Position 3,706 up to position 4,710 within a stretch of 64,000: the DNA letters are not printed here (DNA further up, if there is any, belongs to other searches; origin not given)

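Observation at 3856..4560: Fic/Doc-family protein with His-to-Gln substitution in the catalytic motif and a Doc-like NKR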

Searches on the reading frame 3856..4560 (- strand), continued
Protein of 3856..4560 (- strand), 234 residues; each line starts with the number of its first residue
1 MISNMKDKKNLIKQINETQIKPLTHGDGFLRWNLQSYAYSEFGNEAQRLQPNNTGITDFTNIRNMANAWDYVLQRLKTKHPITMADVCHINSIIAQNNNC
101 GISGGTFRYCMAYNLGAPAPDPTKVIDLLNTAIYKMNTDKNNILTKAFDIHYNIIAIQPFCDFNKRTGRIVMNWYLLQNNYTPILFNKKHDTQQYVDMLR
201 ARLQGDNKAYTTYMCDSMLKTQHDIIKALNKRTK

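Call 45: find_homologous_proteins(query=A3, max_evalue=0.000001)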
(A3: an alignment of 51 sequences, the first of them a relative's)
Query A3 (51 sequences) (234 aa, profile of the alignment): 3959 proteins with E <= 0.000001 among 8000 candidates; the best 120 are listed.
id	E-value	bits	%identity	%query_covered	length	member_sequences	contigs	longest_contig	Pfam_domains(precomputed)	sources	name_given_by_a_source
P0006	1.1e-74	270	59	98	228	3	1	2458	PF02661.24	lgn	-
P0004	5.6e-74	267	62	98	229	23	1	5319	PF02661.24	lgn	-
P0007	1.9e-73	265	55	97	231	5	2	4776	PF02661.24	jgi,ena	-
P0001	2.6e-73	265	100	100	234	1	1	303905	PF02661.24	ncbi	-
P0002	1.7e-72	262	78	98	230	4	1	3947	PF02661.24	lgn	-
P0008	2.0e-63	233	62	73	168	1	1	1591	PF02661.24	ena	-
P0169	9.0e-37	145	30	38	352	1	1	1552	PF02661.24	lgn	-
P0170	1.6e-35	141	25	53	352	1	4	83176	PF01316.28,PF02661.24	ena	-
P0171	1.9e-35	141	30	38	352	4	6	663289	PF01316.28,PF02661.24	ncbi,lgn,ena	ncbi:MAG: Fic family protein [Patescibacteria group bacterium]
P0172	1.5e-34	138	25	53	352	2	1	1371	PF01316.28,PF02661.24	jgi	jgi:Fic family protein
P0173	1.7e-34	138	22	59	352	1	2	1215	PF01316.28,PF02661.24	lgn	-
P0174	3.5e-34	137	24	57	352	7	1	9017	PF01316.28,PF02661.24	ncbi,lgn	-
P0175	4.1e-34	137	24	59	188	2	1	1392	PF02661.24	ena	-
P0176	5.5e-34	136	25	53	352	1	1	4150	PF01316.28,PF02661.24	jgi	jgi:Fic family protein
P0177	8.6e-34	136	24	59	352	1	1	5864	PF02661.24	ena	-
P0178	1.2e-33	135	26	54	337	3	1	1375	PF02661.24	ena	-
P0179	1.9e-33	134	32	53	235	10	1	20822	PF02661.24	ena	-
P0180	2.3e-33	134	30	53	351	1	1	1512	PF02661.24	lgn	-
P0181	2.6e-33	134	24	56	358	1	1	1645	PF02661.24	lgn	-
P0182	2.7e-33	134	27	53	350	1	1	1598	PF02661.24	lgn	-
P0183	4.0e-33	133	32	48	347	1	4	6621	PF02661.24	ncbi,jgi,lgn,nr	ncbi:MAG: Fic family protein [Patescibacteria group bacterium]|jgi:Fic family protein|nr:Fic family 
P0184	4.1e-33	133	27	53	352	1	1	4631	PF01316.28,PF02661.24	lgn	-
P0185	4.3e-33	133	26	54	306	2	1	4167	PF02661.24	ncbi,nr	ncbi:MAG: Fic family protein [Candidatus Amesbacteria bacterium]|nr:Fic family protein [Candidatus A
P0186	5.2e-33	133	32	53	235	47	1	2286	PF02661.24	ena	-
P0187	5.7e-33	133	27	56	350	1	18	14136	PF02661.24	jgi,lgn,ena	-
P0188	6.2e-33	133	28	53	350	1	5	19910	PF02661.24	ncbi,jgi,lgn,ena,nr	ncbi:MAG TPA: cell filamentation protein Fic [Candidatus Pacebacteria bacterium]|nr:cell filamentati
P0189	6.3e-33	133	29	53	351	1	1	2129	PF02661.24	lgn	-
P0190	6.4e-33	133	28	53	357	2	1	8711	PF02661.24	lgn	-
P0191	6.5e-33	133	24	53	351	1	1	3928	PF02661.24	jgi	-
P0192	6.5e-33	133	30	53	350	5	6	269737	PF02661.24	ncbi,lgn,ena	ncbi:MAG: Fic family protein [Patescibacteria group bacterium]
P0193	8.2e-33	132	28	53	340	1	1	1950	PF02661.24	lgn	-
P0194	8.9e-33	132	33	43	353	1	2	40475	PF02661.24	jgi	jgi:Fic family protein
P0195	9.8e-33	132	27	53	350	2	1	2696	PF02661.24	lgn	-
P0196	1.0e-32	132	28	41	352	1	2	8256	PF02661.24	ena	-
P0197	1.0e-32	132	28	44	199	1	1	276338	PF02661.24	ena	-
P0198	1.1e-32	132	40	21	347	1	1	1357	PF02661.24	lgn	-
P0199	1.1e-32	132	26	56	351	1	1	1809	PF02661.24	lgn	-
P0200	1.1e-32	132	30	53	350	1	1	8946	PF02661.24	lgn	-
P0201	1.3e-32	132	28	61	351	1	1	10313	PF02661.24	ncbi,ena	-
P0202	1.4e-32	132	32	53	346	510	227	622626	PF21517.4,PF25213.2,PF02661.24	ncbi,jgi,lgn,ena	jgi:fic protein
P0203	1.4e-32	132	27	59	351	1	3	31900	PF02661.24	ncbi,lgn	-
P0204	1.6e-32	131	27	53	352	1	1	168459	PF02661.24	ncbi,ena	-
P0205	1.7e-32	131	49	18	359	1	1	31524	PF02661.24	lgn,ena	-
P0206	1.9e-32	131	25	78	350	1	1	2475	PF02661.24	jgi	-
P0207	1.9e-32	131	26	54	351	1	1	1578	PF02661.24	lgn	-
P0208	2.2e-32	131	25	53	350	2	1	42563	PF02661.24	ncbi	-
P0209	2.5e-32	131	24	56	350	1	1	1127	PF02661.24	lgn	-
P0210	2.8e-32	131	25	53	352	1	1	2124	PF02661.24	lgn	-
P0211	2.8e-32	131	31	53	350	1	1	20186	PF02661.24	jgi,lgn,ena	-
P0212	3.1e-32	130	24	54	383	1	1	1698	PF08220.19,PF02661.24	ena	-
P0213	3.3e-32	130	28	53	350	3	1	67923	PF02661.24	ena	-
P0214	3.4e-32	130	26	53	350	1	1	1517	PF02661.24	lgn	-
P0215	3.5e-32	130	27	53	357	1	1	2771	PF02661.24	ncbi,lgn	-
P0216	3.6e-32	130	25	53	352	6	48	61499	PF02661.24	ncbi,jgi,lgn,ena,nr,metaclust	ncbi:cell filamentation protein Fic [Candidatus Bathyarchaeota archaeon]|jgi:Fic family protein|nr:c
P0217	3.7e-32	130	27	53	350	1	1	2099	PF02661.24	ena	-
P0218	4.0e-32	130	28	53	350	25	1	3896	PF02661.24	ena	-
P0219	4.5e-32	130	30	53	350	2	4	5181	PF02661.24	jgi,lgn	jgi:fido (protein-threonine AMPylation protein)/predicted transcriptional regulator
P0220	4.6e-32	130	26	53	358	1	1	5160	PF02661.24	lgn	-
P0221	4.8e-32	130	25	53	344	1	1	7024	PF02661.24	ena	-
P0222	5.0e-32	130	28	53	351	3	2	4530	PF02661.24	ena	-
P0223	5.3e-32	130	27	53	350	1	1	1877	PF02661.24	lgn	-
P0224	5.5e-32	130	29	44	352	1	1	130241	PF02661.24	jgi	jgi:Fic family protein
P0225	6.0e-32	129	29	53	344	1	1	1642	PF02661.24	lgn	-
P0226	6.1e-32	129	27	53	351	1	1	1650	PF02661.24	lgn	-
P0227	6.2e-32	129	26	53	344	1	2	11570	PF02661.24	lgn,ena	-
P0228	6.5e-32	129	31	36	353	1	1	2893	PF02661.24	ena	-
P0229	6.7e-32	129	30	37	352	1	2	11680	PF01316.28,PF02661.24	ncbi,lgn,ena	-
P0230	6.9e-32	129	27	53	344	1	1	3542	PF02661.24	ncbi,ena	-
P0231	6.9e-32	129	27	43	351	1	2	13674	PF02661.24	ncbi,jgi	jgi:Fic family protein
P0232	7.1e-32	129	26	59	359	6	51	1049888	PF02661.24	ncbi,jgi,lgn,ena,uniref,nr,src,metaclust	ncbi:MAG: Fic family protein [Candidatus Beckwithbacteria bacterium GW2011_GWB1_47_15]|uniref:Fic fa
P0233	7.6e-32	129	27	53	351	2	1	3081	PF02661.24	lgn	-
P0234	7.8e-32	129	23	53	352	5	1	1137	PF02661.24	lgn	-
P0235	8.1e-32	129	26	61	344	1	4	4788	PF02661.24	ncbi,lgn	-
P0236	8.2e-32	129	26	53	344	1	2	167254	PF02661.24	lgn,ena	-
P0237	8.3e-32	129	26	53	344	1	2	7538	PF02661.24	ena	-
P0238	8.3e-32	129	27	53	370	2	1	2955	PF02661.24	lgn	-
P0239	8.3e-32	129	28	53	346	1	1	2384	PF03965.23,PF08220.19,PF02661.24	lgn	-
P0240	8.5e-32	129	26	53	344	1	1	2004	PF02661.24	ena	-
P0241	8.6e-32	129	27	53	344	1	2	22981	PF02661.24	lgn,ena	-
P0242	8.7e-32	129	25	53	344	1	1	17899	PF02661.24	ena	-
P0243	8.7e-32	129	27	53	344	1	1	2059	PF02661.24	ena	-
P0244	8.8e-32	129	27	53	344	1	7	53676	PF02661.24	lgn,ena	-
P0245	8.9e-32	129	25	53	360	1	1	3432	PF02661.24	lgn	-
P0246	8.9e-32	129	25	53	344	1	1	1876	PF02661.24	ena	-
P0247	9.0e-32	129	27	53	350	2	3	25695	PF02661.24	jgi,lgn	jgi:Fic family protein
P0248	9.2e-32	129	26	53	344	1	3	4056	PF02661.24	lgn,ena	-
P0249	9.4e-32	129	27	53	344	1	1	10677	PF02661.24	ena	-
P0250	9.5e-32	129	28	57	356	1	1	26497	PF02661.24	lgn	-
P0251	9.6e-32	129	26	53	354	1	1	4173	PF02661.24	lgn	-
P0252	9.6e-32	129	26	53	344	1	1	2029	PF02661.24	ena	-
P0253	9.6e-32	129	29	53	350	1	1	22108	PF02661.24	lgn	-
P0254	9.8e-32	129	26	53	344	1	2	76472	PF02661.24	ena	-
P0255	9.8e-32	129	26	53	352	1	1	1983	PF02661.24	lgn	-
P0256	9.9e-32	129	26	56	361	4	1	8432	PF03965.23,PF02661.24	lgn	-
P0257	1.0e-31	129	26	53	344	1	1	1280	PF02661.24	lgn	-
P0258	1.0e-31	129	27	53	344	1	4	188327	PF02661.24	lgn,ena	-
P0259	1.0e-31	129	26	53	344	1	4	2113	PF02661.24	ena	-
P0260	1.0e-31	129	26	53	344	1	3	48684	PF02661.24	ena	-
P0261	1.0e-31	129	26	53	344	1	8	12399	PF02661.24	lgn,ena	-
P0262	1.0e-31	129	26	53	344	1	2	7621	PF02661.24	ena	-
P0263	1.0e-31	129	26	53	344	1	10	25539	PF02661.24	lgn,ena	-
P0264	1.0e-31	129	31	53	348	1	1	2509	PF02661.24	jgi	jgi:Fic family protein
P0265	1.1e-31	129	26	53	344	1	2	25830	PF02661.24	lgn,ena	-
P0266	1.1e-31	129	60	20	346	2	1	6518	PF25213.2,PF02661.24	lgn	-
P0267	1.1e-31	129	25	53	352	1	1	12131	PF02661.24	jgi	jgi:Fic family protein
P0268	1.1e-31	129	26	53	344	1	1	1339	PF02661.24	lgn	-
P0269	1.1e-31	129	26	53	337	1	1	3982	PF02661.24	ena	-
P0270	1.1e-31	129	27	53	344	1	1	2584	PF02661.24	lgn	-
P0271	1.2e-31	129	26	53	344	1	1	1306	PF02661.24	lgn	-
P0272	1.2e-31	129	30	38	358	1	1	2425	PF02661.24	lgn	-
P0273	1.2e-31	129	25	62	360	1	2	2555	PF02661.24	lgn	-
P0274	1.2e-31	129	26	53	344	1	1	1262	PF02661.24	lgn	-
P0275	1.2e-31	129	26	53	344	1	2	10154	PF02661.24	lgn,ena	-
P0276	1.2e-31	128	26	53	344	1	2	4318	PF02661.24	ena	-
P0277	1.2e-31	128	26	53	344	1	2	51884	PF02661.24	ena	-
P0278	1.2e-31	128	26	53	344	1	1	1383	PF02661.24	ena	-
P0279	1.2e-31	128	26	53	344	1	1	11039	PF02661.24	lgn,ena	-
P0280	1.2e-31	128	26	53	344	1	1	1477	PF02661.24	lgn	-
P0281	1.2e-31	128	24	56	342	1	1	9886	PF02661.24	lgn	-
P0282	1.2e-31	128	49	20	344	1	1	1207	PF02661.24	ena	-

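Call 48: search_protein_families(library=pfam, proteins=[P0202, P0171, P0232, P0167, P0216], max_evalue=0.001)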
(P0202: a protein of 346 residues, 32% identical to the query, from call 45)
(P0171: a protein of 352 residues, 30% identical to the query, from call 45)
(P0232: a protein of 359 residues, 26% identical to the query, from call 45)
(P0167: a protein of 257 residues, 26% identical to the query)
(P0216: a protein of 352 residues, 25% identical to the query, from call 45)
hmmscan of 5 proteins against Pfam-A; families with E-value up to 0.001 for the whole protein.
P0202 (346 aa): 4 families
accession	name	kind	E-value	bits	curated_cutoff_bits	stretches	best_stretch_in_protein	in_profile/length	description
PF02661.23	Fic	-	5.5e-17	62.8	24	1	203-296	2-93/93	Fic/DOC family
PF21517.3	HTH_Tnp_Tc3_2_like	-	8.9e-07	29.3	27.2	1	10-42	5-37/40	Transposable element Tc3 transposase, HTH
PF25213.1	HVO_A0261_N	-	8.9e-07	29.1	35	1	9-70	14-69/86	HVO_A0261 N-terminal domain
PF07106.19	TBPIP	-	0.00014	22.1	22.8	0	16-57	13-54/62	TBPIP/Hop2 winged helix domain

P0171 (352 aa): 2 families
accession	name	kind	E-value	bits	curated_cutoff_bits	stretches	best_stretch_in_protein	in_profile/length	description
PF02661.23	Fic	-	5.7e-11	43.5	24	1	208-301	2-93/93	Fic/DOC family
PF01316.27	Arg_repressor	-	1.9e-05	24.7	27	1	8-69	4-63/70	Arginine repressor, DNA binding domain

P0232 (359 aa): 1 family
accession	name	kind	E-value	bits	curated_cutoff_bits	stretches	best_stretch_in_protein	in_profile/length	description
PF02661.23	Fic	-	6.3e-14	53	24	1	214-307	2-93/93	Fic/DOC family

P0167 (257 aa): 1 family
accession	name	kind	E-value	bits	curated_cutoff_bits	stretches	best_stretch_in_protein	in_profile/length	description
PF02661.23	Fic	-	1.4e-16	61.5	24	1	113-208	2-93/93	Fic/DOC family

P0216 (352 aa): 2 families
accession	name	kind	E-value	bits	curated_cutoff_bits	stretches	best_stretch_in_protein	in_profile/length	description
PF02661.23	Fic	-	1.4e-14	55.1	24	1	208-301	2-93/93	Fic/DOC family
PF03965.22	Penicillinase_R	-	0.00065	20.5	22.6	0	7-73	1-67/115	Penicillinase repressor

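Call 60: predict_structure(alignment_id=A4)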
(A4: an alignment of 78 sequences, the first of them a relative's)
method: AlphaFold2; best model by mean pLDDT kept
length: 234 residues; sequences in the alignment: 78
mean_pLDDT: 91.3   pTM: 0.89
mean pLDDT of the five models: 91.3, 91.2, 90.9, 90.7, 89.8
residues with pLDDT >= 90: 169; 70-90: 51; 50-70: 13; < 50: 1
segments of 3 or more residues with pLDDT < 50: none
pLDDT, mean of each block of 10 residues (from residue 1): 81 96 88 87 78 66 87 94 98 92 94 96 98 96 97 98 95 96 85 92 96 96 93 89
secondary structure, 60 per line:
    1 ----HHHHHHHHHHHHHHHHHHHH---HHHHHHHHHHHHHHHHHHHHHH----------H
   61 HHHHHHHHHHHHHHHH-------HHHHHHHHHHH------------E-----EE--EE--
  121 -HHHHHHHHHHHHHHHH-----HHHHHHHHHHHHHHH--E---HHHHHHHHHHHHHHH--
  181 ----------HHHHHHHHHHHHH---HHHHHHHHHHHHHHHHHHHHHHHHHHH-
elements in order: H5-24 H28-49 H60-76 H84-94 H122-137 H143-157 H164-178 H191-203 H207-233
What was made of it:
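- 3856..4560 (-): Fic-domain gene, 234 aa from the ATG at 4560. The likely true start is the ATG at 4548 (230 aa). The mechanical ORF extends to a TTG at 4569. AF2 model pLDDT 91.3 (call 60).
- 4414..4479 (-): N-terminal gatekeeper (alpha-inh-like) helix, residues about 28-49. It contains the invariant Glu45 (codon 4426-4428) and Leu49. The AF2 model has a helix at residues 28-49 (call 60).
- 4201..4251 (-): Segment aligned to the FICD target-docking flap, residues about 104-120 (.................), with conserved Gly105 and Arg108. Short strand/bridge residues are predicted at 107-118 (call 60).
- On Fic/Fido superfamily (Pfam PF02661): AF2 pLDDT 91.3, pTM 0.89 (call 60). The hairpin itself is only weakly modelled: DSSP shows short strand/bridge residues at 107-118, none reaching the 3-residue threshold for a strand element (call 60).
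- The AF2 model has pLDDT 91.3 (call 60).
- Tried and rejected: It was redone with 78 sequences (call 60).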

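Call 62: fold_search(model_id=the predicted structure, library=pdb)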
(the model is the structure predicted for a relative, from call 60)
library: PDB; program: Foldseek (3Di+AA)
matches with E <= 10: 287; with E <= 0.001: 49
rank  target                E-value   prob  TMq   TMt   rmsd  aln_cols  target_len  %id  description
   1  4u04_B                1.2e-09  1.00  0.73  0.54   4.9       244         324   18  Structure of a eukaryotic fic domain containing protein (released 2014-12-10)
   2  4u04_A                2.2e-09  1.00  0.74  0.56   5.5       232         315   20  Structure of a eukaryotic fic domain containing protein (released 2014-12-10)
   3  6i7l                  2.9e-09  1.00  0.72  0.53   5.8       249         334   19  Crystal structure of monomeric FICD mutant L258D complexed with MgAMP-PNP (released 2019-09-25)
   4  9yz5_A                3.2e-09  1.00  0.77  0.56   4.4       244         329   20  human FicD bound with farnesyl pyrophosphate (released 2026-02-25)
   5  6i7k                  3.5e-09  1.00  0.74  0.54   4.3       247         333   19  Crystal structure of monomeric FICD mutant L258D complexed with MgATP (released 2019-09-25)
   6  4u0u_A                4.3e-09  1.00  0.79  0.57   5.1       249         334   19  Wild type eukaryotic fic domain containing protein with ADP (released 2014-12-10)
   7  6i7g_B                4.5e-09  1.00  0.72  0.52   5.2       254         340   19  Crystal structure of dimeric wild type FICD complexed with ATP (released 2019-09-25)
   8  6i7h                  6.6e-09  1.00  0.70  0.52   5.2       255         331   19  Crystal structure of dimeric FICD mutant K256S (released 2019-09-25)
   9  7b7z_A                8.1e-09  1.00  0.75  0.54   4.8       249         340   20  DeAMPylation complex of monomeric FICD and AMPylated BiP (state 1) (released 2021-07-07)
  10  4u0z_H                8.9e-09  1.00  0.72  0.54   4.8       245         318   19  Eukaryotic Fic Domain containing protein with bound APCPP (released 2014-12-10)
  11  6i7i                  9.3e-09  1.00  0.81  0.58   4.4       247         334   20  Crystal structure of dimeric FICD mutant K256A complexed with MgATP (released 2019-09-25)
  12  6i7j                  1.0e-08  1.00  0.71  0.52   5.6       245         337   20  Crystal structure of monomeric FICD mutant L258D (released 2019-09-25)
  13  4u0z_A                1.0e-08  1.00  0.68  0.51   5.5       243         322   18  Eukaryotic Fic Domain containing protein with bound APCPP (released 2014-12-10)
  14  4u0z_G                1.1e-08  1.00  0.69  0.51   5.5       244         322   18  Eukaryotic Fic Domain containing protein with bound APCPP (released 2014-12-10)
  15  4u0z_C                1.2e-08  1.00  0.75  0.55   4.8       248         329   19  Eukaryotic Fic Domain containing protein with bound APCPP (released 2014-12-10)
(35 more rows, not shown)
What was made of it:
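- On Fic/Fido superfamily (Pfam PF02661): Foldseek TM 0.7-0.8 (call 62).
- Foldseek's top 23 hits are all FICD, TM 0.68-0.81 (call 62).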

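Call 64: find_encoding_contigs(protein=P0202, flank=5000, max_places=6)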
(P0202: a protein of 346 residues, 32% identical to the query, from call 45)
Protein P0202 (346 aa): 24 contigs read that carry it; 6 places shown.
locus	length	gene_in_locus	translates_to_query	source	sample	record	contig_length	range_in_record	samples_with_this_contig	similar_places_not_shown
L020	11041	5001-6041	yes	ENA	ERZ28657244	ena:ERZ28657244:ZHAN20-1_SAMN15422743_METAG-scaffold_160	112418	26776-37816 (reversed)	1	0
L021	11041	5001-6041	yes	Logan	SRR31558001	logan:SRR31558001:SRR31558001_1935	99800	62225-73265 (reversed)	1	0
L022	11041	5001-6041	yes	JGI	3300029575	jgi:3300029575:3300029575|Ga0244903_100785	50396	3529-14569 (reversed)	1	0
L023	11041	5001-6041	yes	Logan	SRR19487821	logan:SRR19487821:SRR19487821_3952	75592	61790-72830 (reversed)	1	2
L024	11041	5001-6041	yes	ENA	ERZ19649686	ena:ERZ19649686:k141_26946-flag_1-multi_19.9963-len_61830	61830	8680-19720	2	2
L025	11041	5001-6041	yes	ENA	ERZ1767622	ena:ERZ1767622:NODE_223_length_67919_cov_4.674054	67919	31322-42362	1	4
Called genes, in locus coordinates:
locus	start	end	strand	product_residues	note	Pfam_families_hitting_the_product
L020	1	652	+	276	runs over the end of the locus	PF02311:AraC_binding, PF00165:HTH_AraC, PF12833:HTH_18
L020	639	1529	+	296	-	PF00892:EamA, PF03151:TPT (faint), PF00892:EamA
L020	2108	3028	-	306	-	PF13354:Beta-lactamase2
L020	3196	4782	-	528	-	PF09820:AAA-ATPase_like, PF08011:PDDEXK_9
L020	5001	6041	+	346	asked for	PF21517:HTH_Tnp_Tc3_2_like (weak), PF25213:HVO_A0261_N (weak), PF02661:Fic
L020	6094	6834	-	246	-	-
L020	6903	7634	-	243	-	PF09820:AAA-ATPase_like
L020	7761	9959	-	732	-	PF01609:DDE_Tnp_1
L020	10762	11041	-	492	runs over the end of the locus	PF00890:FAD_binding_2, PF01266:DAO (weak), PF01946:Thi4 (faint), PF03486:HI0933_like, PF07992:Pyr_redox_2 (faint), PF12831:FAD_oxidored, PF13738:Pyr_redox_3 (faint), PF00732:GMC_oxred_N (weak)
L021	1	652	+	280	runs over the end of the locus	PF02311:AraC_binding, PF07883:Cupin_2 (faint), PF00165:HTH_AraC, PF12833:HTH_18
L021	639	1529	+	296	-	PF00892:EamA, PF03151:TPT (weak), PF00892:EamA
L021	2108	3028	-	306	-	PF13354:Beta-lactamase2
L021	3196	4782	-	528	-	PF09820:AAA-ATPase_like, PF08011:PDDEXK_9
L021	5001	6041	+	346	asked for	PF21517:HTH_Tnp_Tc3_2_like (weak), PF25213:HVO_A0261_N (weak), PF02661:Fic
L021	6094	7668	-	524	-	PF09820:AAA-ATPase_like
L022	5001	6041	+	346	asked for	PF21517:HTH_Tnp_Tc3_2_like (weak), PF25213:HVO_A0261_N (weak), PF02661:Fic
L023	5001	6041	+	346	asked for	PF21517:HTH_Tnp_Tc3_2_like (weak), PF25213:HVO_A0261_N (weak), PF02661:Fic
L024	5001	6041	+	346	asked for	PF21517:HTH_Tnp_Tc3_2_like (weak), PF25213:HVO_A0261_N (weak), PF02661:Fic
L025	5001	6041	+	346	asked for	PF21517:HTH_Tnp_Tc3_2_like (weak), PF25213:HVO_A0261_N (weak), PF02661:Fic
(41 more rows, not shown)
